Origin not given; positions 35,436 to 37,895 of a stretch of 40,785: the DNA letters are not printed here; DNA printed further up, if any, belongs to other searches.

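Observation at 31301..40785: Family of four paralogous beta-helix proteins with a shared acidic signature and no family I can name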

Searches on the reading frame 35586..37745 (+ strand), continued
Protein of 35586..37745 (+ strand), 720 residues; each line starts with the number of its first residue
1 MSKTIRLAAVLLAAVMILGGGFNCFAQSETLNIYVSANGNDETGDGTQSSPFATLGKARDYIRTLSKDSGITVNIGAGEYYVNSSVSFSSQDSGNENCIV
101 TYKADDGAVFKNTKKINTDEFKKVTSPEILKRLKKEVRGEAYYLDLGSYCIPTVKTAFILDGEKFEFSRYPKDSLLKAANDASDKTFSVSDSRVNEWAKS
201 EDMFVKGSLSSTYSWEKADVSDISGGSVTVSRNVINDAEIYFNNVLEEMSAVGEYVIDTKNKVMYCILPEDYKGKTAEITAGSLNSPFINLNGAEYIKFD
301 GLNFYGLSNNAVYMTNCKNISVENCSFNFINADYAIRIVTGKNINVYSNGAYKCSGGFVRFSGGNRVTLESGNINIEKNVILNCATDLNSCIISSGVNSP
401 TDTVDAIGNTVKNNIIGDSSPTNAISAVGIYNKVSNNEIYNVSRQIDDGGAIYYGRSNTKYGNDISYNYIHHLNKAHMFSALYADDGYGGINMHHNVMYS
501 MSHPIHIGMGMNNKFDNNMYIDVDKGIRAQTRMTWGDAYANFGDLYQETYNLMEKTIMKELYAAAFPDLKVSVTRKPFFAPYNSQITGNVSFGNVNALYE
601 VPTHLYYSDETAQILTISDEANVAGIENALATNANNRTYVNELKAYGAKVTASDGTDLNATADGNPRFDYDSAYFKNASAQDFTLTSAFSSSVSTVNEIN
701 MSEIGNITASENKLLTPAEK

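Call 26: predict_structure(alignment_id=A1)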
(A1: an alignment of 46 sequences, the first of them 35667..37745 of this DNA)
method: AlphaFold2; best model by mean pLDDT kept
length: 693 residues; sequences in the alignment: 46
mean_pLDDT: 91.0   pTM: 0.91
mean pLDDT of the five models: 91.0, 90.1, 89.5, 89.2, 89.2
residues with pLDDT >= 90: 540; 70-90: 105; 50-70: 32; < 50: 16
segments of 3 or more residues with pLDDT < 50: 583-595
pLDDT, mean of each block of 10 residues (from residue 1): 90 98 98 96 97 96 97 96 96 97 96 97 91 95 94 93 93 91 91 93 96 96 97 96 96 90 98 98 97 98 95 96 96 93 96 93 86 64 97 88 96 89 90 94 91 92 96 95 94 96 82 74 91 94 88 93 95 87 48 49 61 92 94 94 96 94 84 91 86 45
secondary structure, 60 per line:
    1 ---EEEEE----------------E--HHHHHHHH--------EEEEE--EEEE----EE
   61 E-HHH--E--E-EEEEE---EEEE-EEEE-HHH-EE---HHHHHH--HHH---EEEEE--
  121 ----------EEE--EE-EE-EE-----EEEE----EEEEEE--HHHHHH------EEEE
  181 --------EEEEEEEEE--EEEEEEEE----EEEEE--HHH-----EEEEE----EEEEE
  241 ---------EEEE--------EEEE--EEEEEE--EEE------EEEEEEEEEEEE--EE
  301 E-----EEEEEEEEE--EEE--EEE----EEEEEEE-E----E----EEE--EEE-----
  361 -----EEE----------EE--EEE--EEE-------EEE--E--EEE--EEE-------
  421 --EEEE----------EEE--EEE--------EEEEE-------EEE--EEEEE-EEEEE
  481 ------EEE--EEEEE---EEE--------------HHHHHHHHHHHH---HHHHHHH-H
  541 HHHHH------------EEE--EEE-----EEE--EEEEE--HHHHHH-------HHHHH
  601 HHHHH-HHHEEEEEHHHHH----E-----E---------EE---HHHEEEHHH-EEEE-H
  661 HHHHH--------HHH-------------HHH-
elements in order (helices of 4 or more, strands of 3 or more residues): E4-8 H28-35 E44-48 E51-54 E59-61 E73-77 E81-84 E86-89 H100-105 E114-118 E131-133 E149-152 E157-162 H165-170 E177-180 E189-197 E200-207 E212-216 E227-231 E236-240 E250-253 E262-265 E268-273 E276-278 E285-296 E299-301 E307-315 E318-320 E323-325 E330-336 E348-350 E353-355 E366-368 E383-385 E388-390 E398-400 E406-408 E411-413 E423-426 E437-439 E442-444 E453-457 E465-467 E470-474 E476-480 E487-489 E492-496 E500-502 H517-528 H532-538 H540-545 E558-560 E563-565 E571-573 E576-580 H583-588 H596-605 E610-614 H615-619 E648-650 E655-658 H660-665

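Call 28: fold_search(model_id=the predicted structure, library=pdb)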
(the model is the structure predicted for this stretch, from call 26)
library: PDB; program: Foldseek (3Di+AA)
matches with E <= 10: 602; with E <= 0.001: 53
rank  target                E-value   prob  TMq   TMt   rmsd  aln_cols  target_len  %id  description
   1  5mqp_C                3.9e-20  1.00  0.57  0.66   4.6       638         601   15  Glycoside hydrolase BT_1002 (released 2017-04-05)
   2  5mqp_A                3.1e-19  1.00  0.54  0.62   6.1       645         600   16  Glycoside hydrolase BT_1002 (released 2017-04-05)
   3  5mqp_B                3.1e-19  1.00  0.53  0.61   6.1       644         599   15  Glycoside hydrolase BT_1002 (released 2017-04-05)
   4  5mqp_E                7.0e-19  1.00  0.55  0.63   5.8       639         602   16  Glycoside hydrolase BT_1002 (released 2017-04-05)
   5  3vst_A                9.4e-11  1.00  0.38  0.41  12.8       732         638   10  The complex structure of XylC with Tris (released 2013-02-27)
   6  9bev_A                2.2e-08  1.00  0.30  0.34  13.1       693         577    9  Structure of GH110A in complex with a lambda-carrageenan oligosaccharide (released 2025-08-27)
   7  9beh_A                8.1e-08  1.00  0.30  0.34  12.6       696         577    9  Structure of GH110A in complex with galactose-6-sulfate (released 2025-08-27)
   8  4y9v_A                1.5e-07  1.00  0.22  0.24  17.7       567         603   10  Gp54 tailspike of Acinetobacter baumannii bacteriophage AP22 in complex with A. baumannii capsular saccharide (released 2017-02-01)
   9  4ru4_B                2.1e-07  1.00  0.26  0.30  19.5       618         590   12  Crystal structure of the tailspike protein gp49 from Pseudomonas phage LKA1 (released 2015-11-18)
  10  9k4a_A                6.5e-07  1.00  0.29  0.30  18.7       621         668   10  Cryo-EM structure of depolymerase S2-4 from Klebsiella phage K64-1 (released 2026-03-25)
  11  7w1d_D                9.8e-07  1.00  0.23  0.25  17.8       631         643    9  Crystal structure of Klebsiella pneumoniae K1 capsule-specific polysaccharide lyase in a C2 crystal form (released 2022-05-18)
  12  7w1c_B                1.2e-06  1.00  0.25  0.26  18.9       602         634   11  Crystal structure of Klebsiella pneumoniae K1 capsule-specific polysaccharide lyase in a P1 crystal form (released 2022-05-18)
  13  7w1c_D                2.0e-06  1.00  0.25  0.28  18.3       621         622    9  Crystal structure of Klebsiella pneumoniae K1 capsule-specific polysaccharide lyase in a P1 crystal form (released 2022-05-18)
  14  4ru4_A                2.1e-06  1.00  0.22  0.25  18.8       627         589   11  Crystal structure of the tailspike protein gp49 from Pseudomonas phage LKA1 (released 2015-11-18)
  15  9beu_B                2.9e-06  1.00  0.31  0.36  13.9       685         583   10  Structure of GH110B in complex with a lambda-carrageenan oligosaccharide (released 2025-08-27)
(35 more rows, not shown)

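Call 31: list_cluster_members(proteins=[P0005, P0009, P0037, P0040, P0034, P0030, P0032, P0021, P0050, P0001])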
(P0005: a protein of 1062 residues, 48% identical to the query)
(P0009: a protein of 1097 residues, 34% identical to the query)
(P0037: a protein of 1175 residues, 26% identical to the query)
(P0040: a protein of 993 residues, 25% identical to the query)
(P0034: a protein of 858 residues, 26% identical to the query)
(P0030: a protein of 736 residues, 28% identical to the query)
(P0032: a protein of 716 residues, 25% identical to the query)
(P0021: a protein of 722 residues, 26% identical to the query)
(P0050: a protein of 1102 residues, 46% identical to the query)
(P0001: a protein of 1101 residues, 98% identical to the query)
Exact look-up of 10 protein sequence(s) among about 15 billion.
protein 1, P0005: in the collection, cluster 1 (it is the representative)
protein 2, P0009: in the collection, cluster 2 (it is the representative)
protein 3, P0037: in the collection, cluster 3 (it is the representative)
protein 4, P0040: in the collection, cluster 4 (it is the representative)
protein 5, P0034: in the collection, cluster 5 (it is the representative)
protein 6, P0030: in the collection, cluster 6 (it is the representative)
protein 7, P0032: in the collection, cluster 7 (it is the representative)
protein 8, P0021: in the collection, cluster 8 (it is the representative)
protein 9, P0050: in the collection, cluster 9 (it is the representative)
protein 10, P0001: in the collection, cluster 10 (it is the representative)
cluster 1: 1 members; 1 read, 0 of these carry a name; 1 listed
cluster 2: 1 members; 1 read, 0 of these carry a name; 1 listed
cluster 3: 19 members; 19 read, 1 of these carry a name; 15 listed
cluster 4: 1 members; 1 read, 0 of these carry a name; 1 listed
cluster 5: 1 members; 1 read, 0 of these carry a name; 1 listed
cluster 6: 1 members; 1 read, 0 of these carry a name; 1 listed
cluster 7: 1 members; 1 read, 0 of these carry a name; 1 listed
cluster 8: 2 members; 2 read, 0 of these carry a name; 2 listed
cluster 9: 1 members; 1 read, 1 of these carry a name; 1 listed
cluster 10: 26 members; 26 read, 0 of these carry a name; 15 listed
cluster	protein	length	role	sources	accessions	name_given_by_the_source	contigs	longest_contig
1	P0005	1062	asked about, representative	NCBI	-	-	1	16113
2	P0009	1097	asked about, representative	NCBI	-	-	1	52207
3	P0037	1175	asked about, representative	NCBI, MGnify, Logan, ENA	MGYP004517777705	CR=1 FL=1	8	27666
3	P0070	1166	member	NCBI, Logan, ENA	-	-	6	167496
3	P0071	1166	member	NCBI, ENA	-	-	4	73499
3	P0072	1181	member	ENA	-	-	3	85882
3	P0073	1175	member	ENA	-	-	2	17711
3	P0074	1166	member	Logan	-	-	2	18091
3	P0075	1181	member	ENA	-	-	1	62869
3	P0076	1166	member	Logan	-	-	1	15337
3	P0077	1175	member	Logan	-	-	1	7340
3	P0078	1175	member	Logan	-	-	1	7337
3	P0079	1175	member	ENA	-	-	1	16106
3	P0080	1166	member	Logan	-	-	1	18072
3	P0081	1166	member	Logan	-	-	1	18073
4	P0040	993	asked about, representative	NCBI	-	-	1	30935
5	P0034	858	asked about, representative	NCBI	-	-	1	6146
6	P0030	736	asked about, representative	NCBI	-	-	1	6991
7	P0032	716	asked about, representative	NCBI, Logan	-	-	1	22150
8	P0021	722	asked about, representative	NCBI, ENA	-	-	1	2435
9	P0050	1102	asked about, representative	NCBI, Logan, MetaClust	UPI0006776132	status=active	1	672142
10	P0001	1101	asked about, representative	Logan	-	-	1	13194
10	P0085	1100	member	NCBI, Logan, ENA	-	-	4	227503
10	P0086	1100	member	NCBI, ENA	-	-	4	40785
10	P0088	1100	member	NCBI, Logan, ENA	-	-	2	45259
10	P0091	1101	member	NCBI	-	-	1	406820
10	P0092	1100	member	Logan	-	-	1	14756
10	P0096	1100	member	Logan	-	-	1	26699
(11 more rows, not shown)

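Call 32: find_encoding_contigs(protein=P0091, flank=10000, max_places=3)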
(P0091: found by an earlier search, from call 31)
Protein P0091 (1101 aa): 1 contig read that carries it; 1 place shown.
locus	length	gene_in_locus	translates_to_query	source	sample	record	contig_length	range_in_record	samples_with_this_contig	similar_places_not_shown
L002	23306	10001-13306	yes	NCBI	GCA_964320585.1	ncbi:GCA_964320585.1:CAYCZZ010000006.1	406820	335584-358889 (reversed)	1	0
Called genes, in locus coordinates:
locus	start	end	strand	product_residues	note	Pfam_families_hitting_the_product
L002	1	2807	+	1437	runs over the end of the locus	PF00395:SLH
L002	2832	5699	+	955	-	PF00395:SLH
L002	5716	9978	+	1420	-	PF07833:Cu_amine_oxidN1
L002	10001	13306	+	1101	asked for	-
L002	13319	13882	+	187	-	-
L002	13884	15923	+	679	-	PF01095:Pectinesterase (weak), PF13229:Beta_helix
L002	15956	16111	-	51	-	-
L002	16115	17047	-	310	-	PF14285:DUF4367 (weak)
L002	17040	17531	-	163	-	PF04542:Sigma70_r2, PF08281:Sigma70_r4_2, PF04545:Sigma70_r4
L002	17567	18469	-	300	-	PF07833:Cu_amine_oxidN1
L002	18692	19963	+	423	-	PF10509:GalKase_gal_bdg, PF00288:GHMP_kinases_N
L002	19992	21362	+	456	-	PF01087:GalP_UDP_transf, PF02744:GalP_UDP_tr_C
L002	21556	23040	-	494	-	PF07833:Cu_amine_oxidN1, PF00079:Serpin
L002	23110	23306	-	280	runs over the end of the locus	PF13786:DUF4179 (faint), PF13739:PdaC (weak), PF11738:DUF3298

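Call 37: search_protein_families(library=pfam, proteins=[P0013, P0058, P0051], max_evalue=10)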
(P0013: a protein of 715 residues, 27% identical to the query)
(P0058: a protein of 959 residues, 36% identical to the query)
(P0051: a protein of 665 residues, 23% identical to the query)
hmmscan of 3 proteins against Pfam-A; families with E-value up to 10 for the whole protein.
P0013 (715 aa): 8 families
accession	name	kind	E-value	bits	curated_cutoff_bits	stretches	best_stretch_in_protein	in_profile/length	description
PF13229.12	Beta_helix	-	5.2e-20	72.1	25.9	2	461-593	1-122/158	Right handed beta helix region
PF05048.19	NosD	-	0.00017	21.6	23.6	2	441-593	2-135/212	Periplasmic copper-binding protein (NosD)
PF22842.2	Pel9A-like_beta_helix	-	0.00025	20.6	25.2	1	24-56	9-41/370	Pel9A-like, right handed beta helix region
PF14592.12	Chondroitinas_B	-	0.0039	16.7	24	2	441-589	99-233/426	Chondroitinase B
PF21231.2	GH141_M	-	0.067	13.5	27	1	272-302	125-155/156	GH141 insertion domain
PF24606.1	CEMIP_beta-hel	-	0.89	9.7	27.3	1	468-529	48-104/212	CEMIP beta-helix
PF12708.12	Pect-lyase_RHGA_epim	-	4.7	7.4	27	1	320-371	147-195/213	Rhamnogalacturonase A/epimerase, pectate lyase-like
PF07602.17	DUF1565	-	9.6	5.9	20.3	1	32-75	3-38/257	Protein of unknown function (DUF1565)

P0058 (959 aa): 6 families
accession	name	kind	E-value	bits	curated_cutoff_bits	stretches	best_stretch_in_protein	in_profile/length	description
PF00395.25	SLH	-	8.5e-22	77.3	20.8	3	787-827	1-42/44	S-layer homology domain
PF13229.12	Beta_helix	-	1e-13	51.7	25.9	2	349-461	47-144/158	Right handed beta helix region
PF00754.31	F5_F8_type_C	-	2.5e-09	37.8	28.2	1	668-758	11-114/127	F5/8 type C domain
PF21231.2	GH141_M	-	1e-08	35.7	27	1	132-270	3-156/156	GH141 insertion domain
PF22633.2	F5_F8_type_C_2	-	0.0012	19.8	27.8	1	673-732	1-64/91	NedA-like, galactose-binding domain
PF07602.17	DUF1565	-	0.43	10.3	20.3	1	38-82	1-38/257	Protein of unknown function (DUF1565)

P0051 (665 aa): 3 families
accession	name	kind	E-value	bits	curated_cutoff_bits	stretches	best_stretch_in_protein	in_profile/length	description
PF13229.12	Beta_helix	-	2.1e-14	53.9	25.9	2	399-561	2-135/158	Right handed beta helix region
PF21231.2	GH141_M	-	4.8e-14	53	27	1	115-258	1-155/156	GH141 insertion domain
PF05048.19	NosD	-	7.3e-09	35.8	23.6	2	458-543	103-180/212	Periplasmic copper-binding protein (NosD)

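Call 51: find_encoding_contigs(protein=P0009, flank=10000, max_places=2)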
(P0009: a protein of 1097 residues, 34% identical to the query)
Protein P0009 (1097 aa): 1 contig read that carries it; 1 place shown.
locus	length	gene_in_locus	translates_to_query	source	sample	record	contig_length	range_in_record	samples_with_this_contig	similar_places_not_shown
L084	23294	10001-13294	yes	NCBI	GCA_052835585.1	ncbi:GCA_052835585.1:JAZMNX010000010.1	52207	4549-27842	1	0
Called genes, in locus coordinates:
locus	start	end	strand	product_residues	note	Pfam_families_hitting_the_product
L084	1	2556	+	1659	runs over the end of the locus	PF00395:SLH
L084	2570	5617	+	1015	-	PF00395:SLH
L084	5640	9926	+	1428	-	PF07833:Cu_amine_oxidN1 (weak)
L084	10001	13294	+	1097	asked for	PF22842:Pel9A-like_beta_helix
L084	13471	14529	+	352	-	PF00180:Iso_dh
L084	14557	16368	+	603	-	PF00395:SLH (weak), PF00657:Lipase_GDSL, PF13472:Lipase_GDSL_2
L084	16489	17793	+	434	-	PF07690:MFS_1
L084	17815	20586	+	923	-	-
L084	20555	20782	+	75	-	-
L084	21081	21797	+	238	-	PF00912:Transgly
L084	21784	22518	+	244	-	PF00561:Abhydrolase_1, PF10230:LIDHydrolase (weak), PF12146:Hydrolase_4, PF12697:Abhydrolase_6, PF07819:PGAP1 (weak), PF06821:Ser_hydrolase (faint)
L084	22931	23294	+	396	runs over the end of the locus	PF00291:PALP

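Call 52: find_encoding_contigs(protein=P0005, flank=10000, max_places=2)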
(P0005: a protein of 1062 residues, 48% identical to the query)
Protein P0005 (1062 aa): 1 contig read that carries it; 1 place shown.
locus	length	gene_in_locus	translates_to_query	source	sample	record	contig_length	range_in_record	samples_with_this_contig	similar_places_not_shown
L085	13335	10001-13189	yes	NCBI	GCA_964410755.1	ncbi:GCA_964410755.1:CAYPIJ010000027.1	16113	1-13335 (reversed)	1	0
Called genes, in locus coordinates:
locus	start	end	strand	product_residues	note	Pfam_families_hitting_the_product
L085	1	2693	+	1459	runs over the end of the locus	PF00395:SLH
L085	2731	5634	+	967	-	PF00395:SLH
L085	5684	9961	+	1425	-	PF07833:Cu_amine_oxidN1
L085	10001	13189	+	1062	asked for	-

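Call 54: search_protein_representatives(protein=window:35667-37745:+)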
Query: 693 residues. Proteins with E-value up to 0.001 (for the whole library): 5559; up to 1e-10: 3097; up to 1e-30: 515. The best 150 are listed.
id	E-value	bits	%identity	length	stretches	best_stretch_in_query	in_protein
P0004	3.9e-233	792.2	58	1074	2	5-578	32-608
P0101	6.7e-156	537.1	45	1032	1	3-685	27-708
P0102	1.5e-151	522.7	43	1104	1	5-678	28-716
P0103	5.8e-128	444.8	42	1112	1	3-680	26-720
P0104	3.7e-127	442.1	39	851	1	6-684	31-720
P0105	3.8e-124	432.2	43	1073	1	6-680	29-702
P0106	4.0e-123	428.8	39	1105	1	3-685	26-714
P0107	8.2e-121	421.1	44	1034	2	38-566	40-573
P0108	1.5e-117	410.4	43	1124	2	141-679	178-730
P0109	2.5e-115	403.0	39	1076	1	2-678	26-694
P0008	1.4e-110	387.4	38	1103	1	2-679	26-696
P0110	2.2e-105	370.1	35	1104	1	5-681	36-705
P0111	1.1e-103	364.5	36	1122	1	4-682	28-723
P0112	1.7e-95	337.5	47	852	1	258-678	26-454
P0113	1.7e-93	330.9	43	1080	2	156-567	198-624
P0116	1.7e-74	268.2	34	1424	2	5-566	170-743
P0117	2.3e-74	267.7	33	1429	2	7-565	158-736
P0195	1.1e-39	153.1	33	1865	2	132-499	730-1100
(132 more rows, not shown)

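Call 64: find_encoding_contigs(protein=P0037, flank=10000, max_places=2)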
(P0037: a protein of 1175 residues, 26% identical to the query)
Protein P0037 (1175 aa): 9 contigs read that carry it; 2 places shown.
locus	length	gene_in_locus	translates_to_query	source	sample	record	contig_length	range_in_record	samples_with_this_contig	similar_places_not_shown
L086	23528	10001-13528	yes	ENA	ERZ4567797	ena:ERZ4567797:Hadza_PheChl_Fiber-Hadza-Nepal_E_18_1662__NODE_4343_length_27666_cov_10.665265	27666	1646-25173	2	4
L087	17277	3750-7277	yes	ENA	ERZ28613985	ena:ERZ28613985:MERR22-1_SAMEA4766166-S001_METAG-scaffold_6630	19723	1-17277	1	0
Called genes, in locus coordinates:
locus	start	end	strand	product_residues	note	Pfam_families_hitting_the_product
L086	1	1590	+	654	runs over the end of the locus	PF06452:CBM9_1 (faint)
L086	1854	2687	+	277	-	PF00702:Hydrolase (weak), PF05116:S6PP (weak), PF08282:Hydrolase_3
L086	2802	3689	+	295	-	PF01263:Aldose_epim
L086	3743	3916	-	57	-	-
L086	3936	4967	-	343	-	-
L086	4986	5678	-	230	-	-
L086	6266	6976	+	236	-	-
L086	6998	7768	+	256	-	-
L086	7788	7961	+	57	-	-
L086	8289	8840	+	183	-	-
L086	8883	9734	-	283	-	PF02311:AraC_binding, PF07883:Cupin_2, PF12833:HTH_18, PF00165:HTH_AraC (weak)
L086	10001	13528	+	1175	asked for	PF22842:Pel9A-like_beta_helix (weak), PF13229:Beta_helix (weak), PF07833:Cu_amine_oxidN1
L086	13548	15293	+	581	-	PF06439:3keto-disac_hyd, PF07833:Cu_amine_oxidN1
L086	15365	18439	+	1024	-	PF13205:Big_5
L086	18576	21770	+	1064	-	PF05048:NosD (faint), PF13229:Beta_helix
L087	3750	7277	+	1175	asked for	PF22842:Pel9A-like_beta_helix (weak), PF13229:Beta_helix (weak), PF07833:Cu_amine_oxidN1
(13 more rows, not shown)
